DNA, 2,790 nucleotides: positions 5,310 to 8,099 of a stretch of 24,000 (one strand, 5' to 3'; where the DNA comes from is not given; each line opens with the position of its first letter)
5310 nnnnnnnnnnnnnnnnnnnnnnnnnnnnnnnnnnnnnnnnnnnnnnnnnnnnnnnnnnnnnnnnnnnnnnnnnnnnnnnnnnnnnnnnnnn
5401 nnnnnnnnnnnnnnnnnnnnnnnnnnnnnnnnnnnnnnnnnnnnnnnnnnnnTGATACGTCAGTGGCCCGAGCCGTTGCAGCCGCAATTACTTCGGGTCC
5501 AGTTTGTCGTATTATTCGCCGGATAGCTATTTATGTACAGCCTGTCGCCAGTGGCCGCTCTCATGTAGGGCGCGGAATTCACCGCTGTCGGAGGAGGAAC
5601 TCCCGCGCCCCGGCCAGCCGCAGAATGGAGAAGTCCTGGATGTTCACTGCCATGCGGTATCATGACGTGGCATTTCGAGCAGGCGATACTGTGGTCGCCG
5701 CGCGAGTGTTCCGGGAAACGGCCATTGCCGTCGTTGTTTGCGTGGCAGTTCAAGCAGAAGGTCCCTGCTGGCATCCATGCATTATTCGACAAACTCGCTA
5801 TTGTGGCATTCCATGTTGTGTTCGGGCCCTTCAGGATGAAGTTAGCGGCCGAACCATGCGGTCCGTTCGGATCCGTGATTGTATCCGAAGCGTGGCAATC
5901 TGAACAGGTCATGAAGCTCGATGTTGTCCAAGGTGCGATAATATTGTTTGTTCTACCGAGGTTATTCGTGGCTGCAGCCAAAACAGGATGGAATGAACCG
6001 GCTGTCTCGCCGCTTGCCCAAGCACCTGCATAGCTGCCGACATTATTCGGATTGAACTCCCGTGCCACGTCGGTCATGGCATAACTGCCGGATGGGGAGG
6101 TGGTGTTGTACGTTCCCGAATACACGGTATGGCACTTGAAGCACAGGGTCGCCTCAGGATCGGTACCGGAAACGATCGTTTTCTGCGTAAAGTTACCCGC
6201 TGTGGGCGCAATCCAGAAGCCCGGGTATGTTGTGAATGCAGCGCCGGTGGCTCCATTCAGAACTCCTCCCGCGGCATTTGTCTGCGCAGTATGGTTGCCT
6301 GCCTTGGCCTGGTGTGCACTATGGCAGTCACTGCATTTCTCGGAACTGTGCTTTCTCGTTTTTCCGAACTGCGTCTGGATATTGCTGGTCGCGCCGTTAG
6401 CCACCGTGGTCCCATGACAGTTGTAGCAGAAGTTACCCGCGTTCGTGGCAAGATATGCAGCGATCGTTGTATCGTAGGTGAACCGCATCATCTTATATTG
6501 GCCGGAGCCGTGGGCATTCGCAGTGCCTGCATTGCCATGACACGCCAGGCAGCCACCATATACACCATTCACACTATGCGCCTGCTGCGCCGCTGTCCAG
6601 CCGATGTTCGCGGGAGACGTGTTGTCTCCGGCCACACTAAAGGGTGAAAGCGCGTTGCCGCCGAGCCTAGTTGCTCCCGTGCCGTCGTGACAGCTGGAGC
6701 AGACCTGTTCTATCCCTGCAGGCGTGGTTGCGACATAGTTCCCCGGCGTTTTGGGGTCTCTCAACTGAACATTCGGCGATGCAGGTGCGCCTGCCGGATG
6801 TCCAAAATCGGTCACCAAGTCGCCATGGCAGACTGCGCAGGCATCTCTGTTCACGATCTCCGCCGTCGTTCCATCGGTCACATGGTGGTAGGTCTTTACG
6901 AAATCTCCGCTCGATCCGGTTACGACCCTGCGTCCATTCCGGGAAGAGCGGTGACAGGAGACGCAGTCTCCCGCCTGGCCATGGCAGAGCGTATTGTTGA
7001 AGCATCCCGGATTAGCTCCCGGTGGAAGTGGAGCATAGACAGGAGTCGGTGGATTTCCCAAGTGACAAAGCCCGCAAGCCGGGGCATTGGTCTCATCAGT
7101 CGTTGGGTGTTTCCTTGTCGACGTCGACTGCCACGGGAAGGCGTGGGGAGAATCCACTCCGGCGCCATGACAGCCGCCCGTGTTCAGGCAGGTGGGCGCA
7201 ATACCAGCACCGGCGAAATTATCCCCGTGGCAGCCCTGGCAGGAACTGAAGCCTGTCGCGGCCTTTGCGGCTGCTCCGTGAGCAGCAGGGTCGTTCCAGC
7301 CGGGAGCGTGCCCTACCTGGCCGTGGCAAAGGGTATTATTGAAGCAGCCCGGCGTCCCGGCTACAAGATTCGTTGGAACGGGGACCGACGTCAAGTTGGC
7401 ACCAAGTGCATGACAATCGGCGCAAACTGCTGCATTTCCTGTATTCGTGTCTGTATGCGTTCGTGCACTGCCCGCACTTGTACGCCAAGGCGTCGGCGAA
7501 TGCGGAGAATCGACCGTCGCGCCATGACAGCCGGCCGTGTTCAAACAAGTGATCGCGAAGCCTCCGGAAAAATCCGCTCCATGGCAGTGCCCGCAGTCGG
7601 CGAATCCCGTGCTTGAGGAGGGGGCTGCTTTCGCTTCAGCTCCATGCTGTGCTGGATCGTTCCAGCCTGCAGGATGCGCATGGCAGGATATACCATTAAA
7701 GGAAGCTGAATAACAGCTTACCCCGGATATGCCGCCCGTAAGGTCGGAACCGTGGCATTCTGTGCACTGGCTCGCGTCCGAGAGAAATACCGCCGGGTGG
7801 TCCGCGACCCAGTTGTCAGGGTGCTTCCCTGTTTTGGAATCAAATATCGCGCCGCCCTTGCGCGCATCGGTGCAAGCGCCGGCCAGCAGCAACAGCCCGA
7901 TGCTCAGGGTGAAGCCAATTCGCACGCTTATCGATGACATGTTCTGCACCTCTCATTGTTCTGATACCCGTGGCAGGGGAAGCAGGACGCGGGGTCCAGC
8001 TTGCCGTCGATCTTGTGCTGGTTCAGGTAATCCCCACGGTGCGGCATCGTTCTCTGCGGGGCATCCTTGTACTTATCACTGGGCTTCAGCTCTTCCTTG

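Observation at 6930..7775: Modular array of CXXCH sites alternating with non-canonical CX5CH / CX9CH sites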

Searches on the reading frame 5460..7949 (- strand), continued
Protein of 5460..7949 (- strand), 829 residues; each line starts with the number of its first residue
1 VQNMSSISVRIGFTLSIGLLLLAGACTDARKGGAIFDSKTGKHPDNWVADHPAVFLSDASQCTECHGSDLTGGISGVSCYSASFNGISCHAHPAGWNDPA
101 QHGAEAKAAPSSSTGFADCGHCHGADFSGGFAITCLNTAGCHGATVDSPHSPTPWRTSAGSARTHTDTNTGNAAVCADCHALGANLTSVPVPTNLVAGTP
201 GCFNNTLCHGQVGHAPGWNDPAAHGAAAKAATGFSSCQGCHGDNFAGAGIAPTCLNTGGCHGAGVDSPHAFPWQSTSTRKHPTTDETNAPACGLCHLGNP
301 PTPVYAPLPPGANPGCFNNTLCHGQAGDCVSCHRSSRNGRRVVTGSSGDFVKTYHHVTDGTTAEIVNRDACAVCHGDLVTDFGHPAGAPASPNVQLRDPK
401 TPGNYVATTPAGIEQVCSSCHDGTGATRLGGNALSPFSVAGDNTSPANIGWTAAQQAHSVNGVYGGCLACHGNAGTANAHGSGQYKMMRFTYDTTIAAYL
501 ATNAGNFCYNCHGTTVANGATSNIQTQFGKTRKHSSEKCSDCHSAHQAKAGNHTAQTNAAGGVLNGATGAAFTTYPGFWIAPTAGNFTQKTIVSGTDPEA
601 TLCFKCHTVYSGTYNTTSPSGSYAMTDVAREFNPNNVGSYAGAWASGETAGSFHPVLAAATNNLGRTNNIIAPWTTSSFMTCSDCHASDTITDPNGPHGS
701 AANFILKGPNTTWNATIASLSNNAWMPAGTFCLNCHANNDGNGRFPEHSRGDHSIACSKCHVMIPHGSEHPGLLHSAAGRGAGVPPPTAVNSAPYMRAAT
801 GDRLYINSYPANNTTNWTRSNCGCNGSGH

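Call 76: find_encoding_contigs(protein=P0032, flank=8000, max_places=1)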
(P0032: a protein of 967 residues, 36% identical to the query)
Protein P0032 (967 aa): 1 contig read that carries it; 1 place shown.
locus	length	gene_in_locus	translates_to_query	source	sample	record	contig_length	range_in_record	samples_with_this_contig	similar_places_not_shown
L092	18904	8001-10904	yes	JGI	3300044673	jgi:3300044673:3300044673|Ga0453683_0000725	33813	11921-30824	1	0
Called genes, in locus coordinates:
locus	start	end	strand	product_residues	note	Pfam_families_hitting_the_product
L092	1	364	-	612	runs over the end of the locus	PF20695:UbiD_N, PF01977:UbiD, PF20696:UbiD_C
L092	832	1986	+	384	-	PF13458:Peripla_BP_6, PF13433:Peripla_BP_5, PF01094:ANF_receptor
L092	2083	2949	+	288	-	PF02653:BPD_transp_2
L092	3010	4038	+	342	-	PF02653:BPD_transp_2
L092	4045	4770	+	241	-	PF00005:ABC_tran, PF13304:AAA_21 (faint), PF12399:BCA_ABC_TP_C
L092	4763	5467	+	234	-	PF00005:ABC_tran, PF13304:AAA_21 (faint)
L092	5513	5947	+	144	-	PF00571:CBS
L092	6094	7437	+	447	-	-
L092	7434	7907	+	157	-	-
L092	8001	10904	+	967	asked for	PF14522:Cytochrome_C7 (faint), PF22113:Mtrc-MtrF_II-IV_dom (faint), PF09699:Paired_CXXCH_1 (faint)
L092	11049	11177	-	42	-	-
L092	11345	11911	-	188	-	PF00633:HHH (faint), PF12836:HHH_3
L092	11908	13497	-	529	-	PF00682:HMGL-like, PF22617:HCS_D2, PF08502:LeuA_dimer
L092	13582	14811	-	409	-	PF00696:AA_kinase, PF01842:ACT, PF22468:ACT_9, PF01842:ACT (weak), PF13840:ACT_7, PF22468:ACT_9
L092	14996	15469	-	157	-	PF02367:TsaE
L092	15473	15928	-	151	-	PF00571:CBS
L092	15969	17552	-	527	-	PF03853:YjeF_N, PF01256:Carb_kinase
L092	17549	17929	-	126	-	PF01648:ACPS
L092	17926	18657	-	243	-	PF00072:Response_reg, PF07238:PilZ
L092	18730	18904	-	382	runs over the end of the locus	PF06965:Na_H_antiport_1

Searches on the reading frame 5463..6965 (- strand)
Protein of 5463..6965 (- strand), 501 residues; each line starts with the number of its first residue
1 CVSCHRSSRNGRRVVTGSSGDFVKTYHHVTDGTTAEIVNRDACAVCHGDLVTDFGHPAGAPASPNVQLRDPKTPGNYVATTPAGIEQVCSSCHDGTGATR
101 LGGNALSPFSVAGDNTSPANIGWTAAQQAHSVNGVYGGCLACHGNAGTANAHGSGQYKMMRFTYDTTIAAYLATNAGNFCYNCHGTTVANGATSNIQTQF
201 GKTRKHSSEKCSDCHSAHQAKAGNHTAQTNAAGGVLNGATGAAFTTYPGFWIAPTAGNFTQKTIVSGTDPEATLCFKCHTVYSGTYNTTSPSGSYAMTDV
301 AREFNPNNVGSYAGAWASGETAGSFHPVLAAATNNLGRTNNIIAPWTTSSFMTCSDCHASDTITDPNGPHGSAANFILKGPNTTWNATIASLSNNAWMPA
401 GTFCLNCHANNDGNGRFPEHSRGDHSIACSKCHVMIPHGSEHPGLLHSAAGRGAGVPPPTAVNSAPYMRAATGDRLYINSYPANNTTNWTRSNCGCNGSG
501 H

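Call 85: search_solved_structures(query=window:5463-6965:-, max_evalue=1)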
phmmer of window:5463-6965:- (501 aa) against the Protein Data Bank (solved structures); distinct sequences matched with E-value up to 1: 0.

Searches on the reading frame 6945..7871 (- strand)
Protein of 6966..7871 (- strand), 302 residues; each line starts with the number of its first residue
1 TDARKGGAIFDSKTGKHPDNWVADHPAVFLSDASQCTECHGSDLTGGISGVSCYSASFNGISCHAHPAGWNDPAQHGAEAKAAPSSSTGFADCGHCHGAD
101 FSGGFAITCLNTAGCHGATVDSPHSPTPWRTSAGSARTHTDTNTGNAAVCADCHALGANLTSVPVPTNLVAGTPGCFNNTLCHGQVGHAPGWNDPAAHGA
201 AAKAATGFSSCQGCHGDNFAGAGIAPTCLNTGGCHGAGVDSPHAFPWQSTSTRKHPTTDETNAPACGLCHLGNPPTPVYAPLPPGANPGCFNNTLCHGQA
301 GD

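Call 54: search_protein_families(library=pfam, proteins=[window:6966-7871:-], max_evalue=10)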
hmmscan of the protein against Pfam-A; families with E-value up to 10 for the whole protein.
window:6966-7871:- (302 aa): 3 families
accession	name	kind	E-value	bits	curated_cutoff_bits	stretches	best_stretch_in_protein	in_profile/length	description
PF14522.11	Cytochrome_C7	-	0.012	15.8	24.8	1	181-270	18-66/67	Cytochrome c7 and related cytochrome c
PF14537.11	Cytochrom_c3_2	-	0.072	14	25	1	210-271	8-65/79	Cytochrome c3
PF08821.16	CGGC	-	2.6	8.8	27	0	204-219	38-53/106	CGGC domain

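Call 59: predict_structure(alignment_id=A3)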
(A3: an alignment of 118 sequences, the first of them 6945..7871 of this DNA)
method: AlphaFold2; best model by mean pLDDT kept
length: 309 residues; sequences in the alignment: 118
mean_pLDDT: 66.0   pTM: 0.49
mean pLDDT of the five models: 66.0, 64.3, 62.8, 61.2, 60.1
residues with pLDDT >= 90: 0; 70-90: 153; 50-70: 86; < 50: 70
segments of 3 or more residues with pLDDT < 50: 1-6, 112-117, 130-133, 157-186, 274-279, 290-293, 295-299, 301-303, 306-309
pLDDT, mean of each block of 10 residues (from residue 1): 50 83 81 84 83 74 70 77 84 81 68 47 52 54 74 56 45 44 55 76 83 81 72 68 59 68 78 50 53 47 46
secondary structure, 60 per line:
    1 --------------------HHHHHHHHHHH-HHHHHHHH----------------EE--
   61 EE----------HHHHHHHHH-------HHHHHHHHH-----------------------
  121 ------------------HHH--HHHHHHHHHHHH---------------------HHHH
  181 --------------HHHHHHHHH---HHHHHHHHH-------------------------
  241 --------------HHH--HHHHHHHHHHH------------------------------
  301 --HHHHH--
elements in order: H21-31 H33-40 H73-81 H89-97 H144-155 H177-180 H195-203 H207-215 H260-270 H303-307

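Call 62: fold_search(model_id=the predicted structure, library=pdb)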
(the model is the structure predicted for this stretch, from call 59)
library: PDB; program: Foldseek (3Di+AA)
matches with E <= 10: 6; with E <= 0.001: 0
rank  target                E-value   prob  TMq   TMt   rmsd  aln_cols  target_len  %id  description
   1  2mta_C                2.6e+00  0.05  0.08  0.17  16.2        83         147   14  CRYSTAL STRUCTURE OF A TERNARY ELECTRON TRANSFER COMPLEX BETWEEN METHYLAMINE DEHYDROGENASE, AMICYANIN AND A C-TYPE CYT (released 1994-01-31)
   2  2d0w_A                3.1e+00  0.08  0.07  0.12   5.1        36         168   22  Crystal structure of cytochrome cL from Hyphomicrobium denitrificans (released 2006-08-10)
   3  1aof_A                6.8e+00  0.02  0.07  0.05   6.3        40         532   20  CYTOCHROME CD1 NITRITE REDUCTASE, REDUCED FORM (released 1997-10-15)
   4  7yca_Q                6.8e+00  0.02  0.06  0.07   9.0        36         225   17  Cryo-EM structure of the PSI-LHCI-Lhcp supercomplex from Ostreococcus tauri (released 2023-04-26)
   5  1e2r_A                7.3e+00  0.02  0.08  0.05   7.1        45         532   18  CYTOCHROME CD1 NITRITE REDUCTASE, REDUCED AND CYANIDE BOUND (released 2000-05-30)
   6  7c90_C                7.8e+00  0.04  0.09  0.16   4.2        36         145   25  Crystal structure of Cytochrome CL from the marine methylotrophic bacterium Methylophaga aminisulfidivorans MPT (Ma-Cy (released 2020-07-22)

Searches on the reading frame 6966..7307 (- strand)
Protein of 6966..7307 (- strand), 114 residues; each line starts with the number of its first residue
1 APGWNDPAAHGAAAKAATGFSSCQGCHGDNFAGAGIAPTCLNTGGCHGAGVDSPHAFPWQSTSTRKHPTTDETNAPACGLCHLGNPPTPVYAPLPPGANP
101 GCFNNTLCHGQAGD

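Call 54: search_protein_families(library=pfam, proteins=[window:6966-7307:-], max_evalue=10)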
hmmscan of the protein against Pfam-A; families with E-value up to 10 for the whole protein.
window:6966-7307:- (114 aa): 2 families
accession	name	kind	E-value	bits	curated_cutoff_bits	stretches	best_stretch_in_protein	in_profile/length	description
PF14522.11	Cytochrome_C7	-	0.33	11.2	24.8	0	19-82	12-66/67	Cytochrome c7 and related cytochrome c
PF14537.11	Cytochrom_c3_2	-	0.59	11.1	25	1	22-84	8-66/79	Cytochrome c3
